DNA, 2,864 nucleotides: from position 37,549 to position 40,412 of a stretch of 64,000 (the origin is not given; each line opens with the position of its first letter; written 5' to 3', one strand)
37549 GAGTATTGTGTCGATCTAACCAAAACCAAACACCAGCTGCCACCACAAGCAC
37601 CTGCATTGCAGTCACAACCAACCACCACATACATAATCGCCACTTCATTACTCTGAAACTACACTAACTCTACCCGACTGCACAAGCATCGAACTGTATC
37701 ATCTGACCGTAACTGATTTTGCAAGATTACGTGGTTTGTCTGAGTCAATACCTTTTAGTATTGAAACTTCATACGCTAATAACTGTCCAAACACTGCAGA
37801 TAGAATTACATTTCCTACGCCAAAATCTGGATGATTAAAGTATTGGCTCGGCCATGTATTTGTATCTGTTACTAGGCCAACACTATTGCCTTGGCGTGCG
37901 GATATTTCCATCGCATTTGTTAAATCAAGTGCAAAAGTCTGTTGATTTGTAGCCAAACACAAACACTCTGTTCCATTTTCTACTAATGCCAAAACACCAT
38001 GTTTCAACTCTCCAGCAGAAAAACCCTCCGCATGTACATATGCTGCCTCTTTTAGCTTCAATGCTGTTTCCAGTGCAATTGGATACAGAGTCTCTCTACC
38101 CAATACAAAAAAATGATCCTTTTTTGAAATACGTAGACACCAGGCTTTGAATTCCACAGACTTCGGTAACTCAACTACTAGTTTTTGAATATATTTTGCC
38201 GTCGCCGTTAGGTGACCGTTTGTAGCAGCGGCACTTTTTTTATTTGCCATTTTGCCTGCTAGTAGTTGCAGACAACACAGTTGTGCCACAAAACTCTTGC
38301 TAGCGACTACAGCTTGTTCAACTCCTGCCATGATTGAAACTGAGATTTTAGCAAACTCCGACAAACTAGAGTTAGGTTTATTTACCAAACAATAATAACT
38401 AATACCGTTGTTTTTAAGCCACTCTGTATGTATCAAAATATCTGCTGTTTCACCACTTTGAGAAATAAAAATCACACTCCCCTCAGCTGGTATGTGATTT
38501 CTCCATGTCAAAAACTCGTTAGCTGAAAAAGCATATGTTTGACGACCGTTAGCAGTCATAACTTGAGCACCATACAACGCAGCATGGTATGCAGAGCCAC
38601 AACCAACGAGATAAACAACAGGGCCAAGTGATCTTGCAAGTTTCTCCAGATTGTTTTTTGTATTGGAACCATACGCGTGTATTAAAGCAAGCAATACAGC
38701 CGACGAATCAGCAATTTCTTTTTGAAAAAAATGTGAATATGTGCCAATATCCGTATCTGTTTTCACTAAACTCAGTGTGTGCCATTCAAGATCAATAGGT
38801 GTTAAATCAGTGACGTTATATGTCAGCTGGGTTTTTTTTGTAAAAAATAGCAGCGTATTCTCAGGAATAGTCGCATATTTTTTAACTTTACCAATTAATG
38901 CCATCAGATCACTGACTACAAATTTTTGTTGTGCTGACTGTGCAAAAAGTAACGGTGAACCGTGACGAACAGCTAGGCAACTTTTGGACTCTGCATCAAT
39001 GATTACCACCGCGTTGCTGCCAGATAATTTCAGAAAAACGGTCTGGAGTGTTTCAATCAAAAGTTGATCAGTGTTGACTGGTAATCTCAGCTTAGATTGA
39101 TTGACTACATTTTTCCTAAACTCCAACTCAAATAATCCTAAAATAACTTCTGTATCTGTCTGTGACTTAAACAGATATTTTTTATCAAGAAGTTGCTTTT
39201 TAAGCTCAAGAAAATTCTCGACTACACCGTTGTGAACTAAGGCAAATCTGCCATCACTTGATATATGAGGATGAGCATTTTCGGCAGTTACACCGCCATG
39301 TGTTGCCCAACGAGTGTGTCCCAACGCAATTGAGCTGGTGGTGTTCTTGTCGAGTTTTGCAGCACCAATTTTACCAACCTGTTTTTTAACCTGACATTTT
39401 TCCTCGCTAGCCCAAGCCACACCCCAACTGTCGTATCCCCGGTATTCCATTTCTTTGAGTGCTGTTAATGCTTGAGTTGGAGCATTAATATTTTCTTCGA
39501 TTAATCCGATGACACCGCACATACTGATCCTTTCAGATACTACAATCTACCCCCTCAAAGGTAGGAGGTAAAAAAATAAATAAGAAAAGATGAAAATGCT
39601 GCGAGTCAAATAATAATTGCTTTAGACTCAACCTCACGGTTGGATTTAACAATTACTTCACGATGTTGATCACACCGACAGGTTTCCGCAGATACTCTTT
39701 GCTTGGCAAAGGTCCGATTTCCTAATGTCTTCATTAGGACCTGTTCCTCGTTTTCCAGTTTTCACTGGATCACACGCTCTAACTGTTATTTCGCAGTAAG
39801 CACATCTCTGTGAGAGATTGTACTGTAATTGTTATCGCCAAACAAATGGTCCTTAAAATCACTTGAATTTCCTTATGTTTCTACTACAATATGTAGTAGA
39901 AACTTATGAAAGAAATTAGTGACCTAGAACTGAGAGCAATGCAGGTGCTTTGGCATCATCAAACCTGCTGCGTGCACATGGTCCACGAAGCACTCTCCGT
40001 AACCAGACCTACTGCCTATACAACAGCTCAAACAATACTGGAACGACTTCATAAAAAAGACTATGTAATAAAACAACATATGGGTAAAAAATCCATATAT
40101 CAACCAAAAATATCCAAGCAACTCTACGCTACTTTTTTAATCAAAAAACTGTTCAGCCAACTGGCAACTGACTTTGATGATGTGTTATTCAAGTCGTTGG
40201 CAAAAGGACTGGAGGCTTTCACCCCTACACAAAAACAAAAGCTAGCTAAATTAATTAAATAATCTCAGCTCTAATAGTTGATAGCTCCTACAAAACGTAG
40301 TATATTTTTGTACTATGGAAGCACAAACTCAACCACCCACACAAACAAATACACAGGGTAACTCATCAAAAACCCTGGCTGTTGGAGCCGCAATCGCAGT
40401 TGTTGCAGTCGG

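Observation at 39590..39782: Possible divergent glmS ribozyme in the glmS leader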

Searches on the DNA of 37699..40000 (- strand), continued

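Call 62: search_with_rna_model(model_id=R1, sources=[L102, L103, L104, L105, L106, L107, L108, L109, L110, L111, L112, L113, L114, L115, L116, L117, L118, L119, L120, L121, L122, L123, L124, L125, L126, L127, L128, L129, L130, L131, L132, L133, L134, L135, L136, L137, L138, L139, L140, L141, L142, L143], max_evalue=1)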
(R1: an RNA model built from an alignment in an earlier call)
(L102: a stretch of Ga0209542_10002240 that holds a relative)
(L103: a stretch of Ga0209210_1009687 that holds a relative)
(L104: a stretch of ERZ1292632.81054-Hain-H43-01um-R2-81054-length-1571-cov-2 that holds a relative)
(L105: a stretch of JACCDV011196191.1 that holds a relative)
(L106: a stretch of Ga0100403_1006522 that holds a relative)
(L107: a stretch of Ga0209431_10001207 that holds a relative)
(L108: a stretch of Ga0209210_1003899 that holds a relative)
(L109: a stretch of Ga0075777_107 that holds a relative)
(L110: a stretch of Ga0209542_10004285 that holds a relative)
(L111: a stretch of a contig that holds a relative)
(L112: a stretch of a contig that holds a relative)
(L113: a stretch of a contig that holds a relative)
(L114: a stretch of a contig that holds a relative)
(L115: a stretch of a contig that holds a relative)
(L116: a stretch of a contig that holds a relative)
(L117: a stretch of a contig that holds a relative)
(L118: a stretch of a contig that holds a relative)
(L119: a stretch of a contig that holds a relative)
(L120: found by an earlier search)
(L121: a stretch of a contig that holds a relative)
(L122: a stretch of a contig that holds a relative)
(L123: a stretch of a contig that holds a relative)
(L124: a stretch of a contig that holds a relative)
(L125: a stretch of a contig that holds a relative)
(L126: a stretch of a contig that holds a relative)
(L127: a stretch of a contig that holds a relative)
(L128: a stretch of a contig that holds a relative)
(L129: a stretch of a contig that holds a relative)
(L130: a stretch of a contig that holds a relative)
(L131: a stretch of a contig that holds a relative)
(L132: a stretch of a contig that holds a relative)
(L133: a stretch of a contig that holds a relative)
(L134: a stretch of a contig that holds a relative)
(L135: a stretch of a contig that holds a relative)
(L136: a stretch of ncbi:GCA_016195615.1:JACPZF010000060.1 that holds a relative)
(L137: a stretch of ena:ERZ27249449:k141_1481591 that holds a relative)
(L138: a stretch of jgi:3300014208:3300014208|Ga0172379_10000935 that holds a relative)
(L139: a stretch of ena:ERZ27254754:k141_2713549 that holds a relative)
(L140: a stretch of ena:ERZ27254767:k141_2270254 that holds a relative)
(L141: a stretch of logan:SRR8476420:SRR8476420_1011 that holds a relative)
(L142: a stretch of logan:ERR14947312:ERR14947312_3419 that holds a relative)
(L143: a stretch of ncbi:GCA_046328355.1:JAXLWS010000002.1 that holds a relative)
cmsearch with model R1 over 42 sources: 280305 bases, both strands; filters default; matches with E-value up to 1: 35.
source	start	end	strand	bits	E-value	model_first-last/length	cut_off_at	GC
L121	7427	7539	-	113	2.2e-25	1-110/110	no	0.59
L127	3329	3438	+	109.7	1.5e-24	1-110/110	no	0.57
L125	2219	2335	-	84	2.8e-18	1-110/110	no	0.58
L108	5247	5374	-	80.5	2e-17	1-110/110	no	0.51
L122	2082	2194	-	79.3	3.8e-17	1-110/110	no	0.44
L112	1264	1377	+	77.9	8.5e-17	1-110/110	no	0.54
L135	5041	5138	+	75.4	3.4e-16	1-110/110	no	0.47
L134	397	535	+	74.8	4.7e-16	1-110/110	no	0.5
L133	3566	3690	+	74.7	5e-16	1-110/110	no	0.46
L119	315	431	+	74.2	6.8e-16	1-110/110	no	0.59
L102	10189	10310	-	72.9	1.4e-15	1-110/110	no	0.56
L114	6136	6263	-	72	2.3e-15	1-110/110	no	0.43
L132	4477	4604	+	72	2.3e-15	1-110/110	no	0.43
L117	1348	1479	+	71.8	2.6e-15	1-110/110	no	0.42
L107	1387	1492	+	71.7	2.8e-15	1-110/110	no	0.62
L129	726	851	-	68.8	1.4e-14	1-110/110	no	0.51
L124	309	434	-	68.7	1.5e-14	1-110/110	no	0.52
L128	6139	6269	-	67.7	2.6e-14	1-110/110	no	0.46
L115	6190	6312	-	67.3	3.3e-14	1-110/110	no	0.47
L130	3464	3577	+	67.1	3.6e-14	1-110/110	no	0.48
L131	3828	3953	-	66.9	4e-14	1-110/110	no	0.61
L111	961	1084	-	65.7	8.2e-14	1-110/110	no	0.53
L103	587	695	+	60.4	1.6e-12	1-110/110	no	0.61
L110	6669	6777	+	60.4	1.6e-12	1-110/110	no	0.61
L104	439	574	-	60.1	1.9e-12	1-110/110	no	0.49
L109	6578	6702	-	59.9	2.1e-12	1-110/110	no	0.43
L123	8064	8188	+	59.9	2.1e-12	1-110/110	no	0.43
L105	287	412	-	58.2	5.5e-12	1-110/110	no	0.52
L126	26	165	-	58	6e-12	1-110/110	no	0.51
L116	7797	7939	-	57.1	1e-11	1-110/110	no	0.55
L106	5592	5730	-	51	3.2e-10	1-110/110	no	0.54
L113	1567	1705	+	51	3.2e-10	1-110/110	no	0.54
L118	10429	10563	-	49.3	8e-10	1-110/110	no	0.5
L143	1246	1324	+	18.9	0.022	1-110/110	no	0.65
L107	507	615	-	12.7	0.71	1-110/110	no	0.51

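Call 79: search_rna_families(sources=[L144, L145, L146, L147], threshold=evalue, max_evalue=0.001, show_alignments=4)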
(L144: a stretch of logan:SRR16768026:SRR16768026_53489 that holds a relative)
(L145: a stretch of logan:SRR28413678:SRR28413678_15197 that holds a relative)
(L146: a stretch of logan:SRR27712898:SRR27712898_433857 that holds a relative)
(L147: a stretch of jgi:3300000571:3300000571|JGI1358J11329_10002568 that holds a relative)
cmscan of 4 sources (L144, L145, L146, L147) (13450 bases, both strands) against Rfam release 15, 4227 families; matches with E-value up to 0.001: 4.
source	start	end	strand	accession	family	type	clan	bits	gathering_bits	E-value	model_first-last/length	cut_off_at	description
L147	469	679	+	RF00234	glmS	Cis-reg; riboswitch;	-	49.2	37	4.5e-09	1-167/167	no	glmS glucosamine-6-phosphate activated ribozyme aptamer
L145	572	765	+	RF00234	glmS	Cis-reg; riboswitch;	-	46.7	37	2.1e-08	1-167/167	no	glmS glucosamine-6-phosphate activated ribozyme aptamer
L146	540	724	+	RF00234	glmS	Cis-reg; riboswitch;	-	41.5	37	5.7e-07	1-167/167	no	glmS glucosamine-6-phosphate activated ribozyme aptamer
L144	573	763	+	RF00234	glmS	Cis-reg; riboswitch;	-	29.6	37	0.00094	1-167/167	no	glmS glucosamine-6-phosphate activated ribozyme aptamer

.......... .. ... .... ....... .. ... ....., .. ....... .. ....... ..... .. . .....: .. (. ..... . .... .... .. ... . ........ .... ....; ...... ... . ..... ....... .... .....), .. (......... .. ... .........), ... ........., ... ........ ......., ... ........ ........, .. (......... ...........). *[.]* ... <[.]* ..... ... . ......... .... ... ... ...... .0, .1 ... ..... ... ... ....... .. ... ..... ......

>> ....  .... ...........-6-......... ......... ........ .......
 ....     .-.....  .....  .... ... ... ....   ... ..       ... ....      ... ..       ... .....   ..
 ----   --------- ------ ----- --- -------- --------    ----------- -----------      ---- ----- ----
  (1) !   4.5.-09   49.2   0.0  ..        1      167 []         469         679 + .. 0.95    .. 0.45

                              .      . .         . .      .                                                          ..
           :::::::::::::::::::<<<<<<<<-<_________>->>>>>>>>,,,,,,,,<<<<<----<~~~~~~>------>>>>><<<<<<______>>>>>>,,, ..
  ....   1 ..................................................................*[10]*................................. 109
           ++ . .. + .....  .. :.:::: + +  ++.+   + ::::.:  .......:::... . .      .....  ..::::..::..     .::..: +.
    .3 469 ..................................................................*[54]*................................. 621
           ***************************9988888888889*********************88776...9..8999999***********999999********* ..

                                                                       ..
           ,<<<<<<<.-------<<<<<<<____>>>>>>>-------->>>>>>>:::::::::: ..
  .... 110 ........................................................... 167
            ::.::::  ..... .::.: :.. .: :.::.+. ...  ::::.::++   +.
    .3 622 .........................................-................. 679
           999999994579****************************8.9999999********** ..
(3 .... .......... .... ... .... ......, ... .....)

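Call 80: search_with_rna_model(model_id=R1, sources=[L144, L145, L146, L147], max_evalue=1, show_alignments=4)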
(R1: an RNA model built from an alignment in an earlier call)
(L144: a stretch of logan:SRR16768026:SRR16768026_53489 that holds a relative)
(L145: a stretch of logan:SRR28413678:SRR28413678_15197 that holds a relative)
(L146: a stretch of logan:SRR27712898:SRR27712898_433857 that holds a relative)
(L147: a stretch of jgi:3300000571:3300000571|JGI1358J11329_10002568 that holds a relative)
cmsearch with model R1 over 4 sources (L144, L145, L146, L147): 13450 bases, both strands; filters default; matches with E-value up to 1: 4.
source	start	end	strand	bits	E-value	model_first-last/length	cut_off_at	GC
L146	547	652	+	90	4.3e-21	1-110/110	no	0.44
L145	579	689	+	74.5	2.7e-17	1-110/110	no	0.49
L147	476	602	+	58.4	2.4e-13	1-110/110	no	0.51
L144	593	692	+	42.5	1.8e-09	1-110/110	no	0.51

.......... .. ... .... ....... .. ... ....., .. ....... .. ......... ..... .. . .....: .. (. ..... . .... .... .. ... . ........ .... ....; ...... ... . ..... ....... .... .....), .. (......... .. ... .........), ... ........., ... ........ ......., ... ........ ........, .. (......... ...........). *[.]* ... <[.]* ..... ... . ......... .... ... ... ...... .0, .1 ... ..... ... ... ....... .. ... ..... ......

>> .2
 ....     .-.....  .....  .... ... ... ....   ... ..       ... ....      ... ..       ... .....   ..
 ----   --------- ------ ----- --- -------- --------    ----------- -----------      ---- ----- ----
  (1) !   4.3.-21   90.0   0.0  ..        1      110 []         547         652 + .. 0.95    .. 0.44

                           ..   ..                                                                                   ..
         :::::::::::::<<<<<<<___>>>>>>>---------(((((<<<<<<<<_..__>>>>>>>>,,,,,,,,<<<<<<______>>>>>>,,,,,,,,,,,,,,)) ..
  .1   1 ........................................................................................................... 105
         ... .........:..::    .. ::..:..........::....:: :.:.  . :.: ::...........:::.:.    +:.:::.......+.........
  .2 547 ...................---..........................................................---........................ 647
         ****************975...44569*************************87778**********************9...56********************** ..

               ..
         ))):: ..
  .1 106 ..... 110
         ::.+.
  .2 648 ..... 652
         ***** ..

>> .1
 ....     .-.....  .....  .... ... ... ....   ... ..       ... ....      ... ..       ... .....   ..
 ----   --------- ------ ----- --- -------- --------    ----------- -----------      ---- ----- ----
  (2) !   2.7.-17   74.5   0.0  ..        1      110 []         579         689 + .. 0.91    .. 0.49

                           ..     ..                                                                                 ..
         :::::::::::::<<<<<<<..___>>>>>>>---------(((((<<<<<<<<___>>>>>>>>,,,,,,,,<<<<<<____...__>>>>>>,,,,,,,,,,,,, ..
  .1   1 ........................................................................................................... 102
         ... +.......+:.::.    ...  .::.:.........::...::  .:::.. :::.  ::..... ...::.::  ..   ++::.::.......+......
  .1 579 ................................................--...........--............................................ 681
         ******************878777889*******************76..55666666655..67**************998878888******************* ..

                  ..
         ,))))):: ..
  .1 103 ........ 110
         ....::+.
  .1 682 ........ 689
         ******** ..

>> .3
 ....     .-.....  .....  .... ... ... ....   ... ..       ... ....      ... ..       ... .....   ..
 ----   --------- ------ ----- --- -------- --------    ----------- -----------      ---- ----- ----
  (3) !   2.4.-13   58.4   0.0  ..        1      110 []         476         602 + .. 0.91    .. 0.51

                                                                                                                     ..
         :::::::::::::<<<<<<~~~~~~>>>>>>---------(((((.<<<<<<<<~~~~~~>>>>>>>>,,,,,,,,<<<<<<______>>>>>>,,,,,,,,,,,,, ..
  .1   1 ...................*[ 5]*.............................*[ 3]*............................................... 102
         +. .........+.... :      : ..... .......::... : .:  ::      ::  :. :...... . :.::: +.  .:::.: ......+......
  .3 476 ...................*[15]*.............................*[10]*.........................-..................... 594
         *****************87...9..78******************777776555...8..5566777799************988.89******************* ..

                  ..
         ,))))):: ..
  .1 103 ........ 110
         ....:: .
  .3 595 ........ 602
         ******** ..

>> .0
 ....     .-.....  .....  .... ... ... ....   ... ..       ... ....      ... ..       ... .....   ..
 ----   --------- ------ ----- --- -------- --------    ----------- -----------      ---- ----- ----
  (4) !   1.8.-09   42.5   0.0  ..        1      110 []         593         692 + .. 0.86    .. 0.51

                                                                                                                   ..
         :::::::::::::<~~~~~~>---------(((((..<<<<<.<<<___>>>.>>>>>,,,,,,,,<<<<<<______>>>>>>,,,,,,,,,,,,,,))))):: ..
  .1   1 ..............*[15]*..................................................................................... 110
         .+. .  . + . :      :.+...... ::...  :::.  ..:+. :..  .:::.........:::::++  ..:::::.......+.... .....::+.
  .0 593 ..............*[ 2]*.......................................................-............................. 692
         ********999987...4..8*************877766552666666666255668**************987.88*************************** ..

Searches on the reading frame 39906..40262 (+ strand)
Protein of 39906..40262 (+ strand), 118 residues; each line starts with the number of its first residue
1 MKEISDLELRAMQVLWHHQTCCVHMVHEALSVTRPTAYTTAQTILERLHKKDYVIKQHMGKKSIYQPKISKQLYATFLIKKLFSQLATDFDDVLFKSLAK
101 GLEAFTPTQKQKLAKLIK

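Call 5: search_protein_families(library=pfam, proteins=[window:39906-40262:+])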
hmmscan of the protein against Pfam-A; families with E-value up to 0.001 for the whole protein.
window:39906-40262:+ (118 aa): 2 families
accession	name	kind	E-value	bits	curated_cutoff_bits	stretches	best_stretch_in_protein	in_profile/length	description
PF03965.22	Penicillinase_R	-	1.1e-19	71.3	22.6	1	4-117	1-113/115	Penicillinase repressor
PF01978.25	TrmB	-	0.00032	20.9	25.6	1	4-67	6-64/68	Sugar-specific transcriptional regulator TrmB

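Call 14: list_cluster_members(proteins=[P0001, P0003, window:39906-40262:+, window:36110-37648:-, window:40775-41695:+])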
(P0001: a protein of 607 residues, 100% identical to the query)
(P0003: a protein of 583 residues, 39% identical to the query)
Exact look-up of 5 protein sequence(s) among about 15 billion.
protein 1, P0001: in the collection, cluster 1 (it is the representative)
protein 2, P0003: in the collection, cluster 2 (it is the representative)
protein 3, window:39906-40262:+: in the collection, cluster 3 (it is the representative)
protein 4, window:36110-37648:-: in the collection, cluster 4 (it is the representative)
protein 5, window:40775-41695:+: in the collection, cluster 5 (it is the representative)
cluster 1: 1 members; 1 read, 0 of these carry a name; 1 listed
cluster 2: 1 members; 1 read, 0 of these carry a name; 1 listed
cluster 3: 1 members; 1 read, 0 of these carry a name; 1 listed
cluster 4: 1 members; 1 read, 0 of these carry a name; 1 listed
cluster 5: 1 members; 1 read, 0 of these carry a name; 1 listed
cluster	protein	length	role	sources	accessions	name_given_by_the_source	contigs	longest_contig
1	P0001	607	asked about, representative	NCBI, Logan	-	-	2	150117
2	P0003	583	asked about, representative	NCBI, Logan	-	-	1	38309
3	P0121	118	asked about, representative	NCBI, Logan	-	-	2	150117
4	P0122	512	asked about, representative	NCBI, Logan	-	-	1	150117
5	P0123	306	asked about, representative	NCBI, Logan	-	-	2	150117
